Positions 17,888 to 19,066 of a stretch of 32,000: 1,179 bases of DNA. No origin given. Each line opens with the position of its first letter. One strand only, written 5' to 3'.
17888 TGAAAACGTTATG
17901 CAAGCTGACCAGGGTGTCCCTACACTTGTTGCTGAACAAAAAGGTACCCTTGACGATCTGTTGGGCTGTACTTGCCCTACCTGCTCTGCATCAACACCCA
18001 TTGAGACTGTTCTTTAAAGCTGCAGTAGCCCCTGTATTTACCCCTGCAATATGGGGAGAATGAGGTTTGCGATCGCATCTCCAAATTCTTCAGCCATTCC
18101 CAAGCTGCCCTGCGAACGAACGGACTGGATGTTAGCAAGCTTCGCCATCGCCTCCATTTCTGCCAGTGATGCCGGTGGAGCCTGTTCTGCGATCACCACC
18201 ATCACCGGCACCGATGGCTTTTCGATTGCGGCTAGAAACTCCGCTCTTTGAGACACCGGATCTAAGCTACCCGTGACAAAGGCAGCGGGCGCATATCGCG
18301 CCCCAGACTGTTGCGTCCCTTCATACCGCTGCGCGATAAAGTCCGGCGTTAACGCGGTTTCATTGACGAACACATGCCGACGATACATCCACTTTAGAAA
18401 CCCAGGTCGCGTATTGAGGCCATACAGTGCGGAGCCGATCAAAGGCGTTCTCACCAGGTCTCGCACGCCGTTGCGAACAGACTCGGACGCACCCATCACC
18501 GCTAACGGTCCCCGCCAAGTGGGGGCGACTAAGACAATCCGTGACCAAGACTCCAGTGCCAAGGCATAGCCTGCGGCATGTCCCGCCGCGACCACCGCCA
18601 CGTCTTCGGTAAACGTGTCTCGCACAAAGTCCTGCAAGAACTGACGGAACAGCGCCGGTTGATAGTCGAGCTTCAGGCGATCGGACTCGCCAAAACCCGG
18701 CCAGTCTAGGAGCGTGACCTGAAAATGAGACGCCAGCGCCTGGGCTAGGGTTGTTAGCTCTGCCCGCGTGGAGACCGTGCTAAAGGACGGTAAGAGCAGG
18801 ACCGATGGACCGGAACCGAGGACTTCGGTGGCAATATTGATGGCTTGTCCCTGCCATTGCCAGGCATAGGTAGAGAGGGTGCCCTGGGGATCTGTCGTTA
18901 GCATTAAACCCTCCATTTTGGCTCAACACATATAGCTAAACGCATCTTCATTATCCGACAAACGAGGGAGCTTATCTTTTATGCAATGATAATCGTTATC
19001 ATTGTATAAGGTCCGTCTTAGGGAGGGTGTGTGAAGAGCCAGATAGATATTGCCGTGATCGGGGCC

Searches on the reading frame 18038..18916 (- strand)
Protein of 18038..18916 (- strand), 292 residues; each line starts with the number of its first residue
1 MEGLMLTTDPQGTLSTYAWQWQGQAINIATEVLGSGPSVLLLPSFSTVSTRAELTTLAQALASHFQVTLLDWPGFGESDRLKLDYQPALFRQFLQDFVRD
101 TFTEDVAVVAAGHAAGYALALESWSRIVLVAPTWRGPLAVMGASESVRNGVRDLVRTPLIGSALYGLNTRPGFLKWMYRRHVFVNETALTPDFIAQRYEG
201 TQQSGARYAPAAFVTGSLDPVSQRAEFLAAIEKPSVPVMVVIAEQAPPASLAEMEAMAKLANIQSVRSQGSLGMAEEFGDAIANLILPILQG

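Call 35: search_protein_families(library=pfam, proteins=[window:18038-18916:-], max_evalue=0.01)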
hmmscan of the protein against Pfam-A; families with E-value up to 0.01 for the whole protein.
window:18038-18916:- (292 aa): 2 families
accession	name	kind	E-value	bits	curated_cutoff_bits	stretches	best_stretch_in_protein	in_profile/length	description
PF12697.13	Abhydrolase_6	-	1.5e-12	49.1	26.3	1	40-263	2-195/217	Alpha/beta hydrolase family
PF00561.26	Abhydrolase_1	-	7.3e-07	29.5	25.8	1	39-102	3-66/245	alpha/beta hydrolase fold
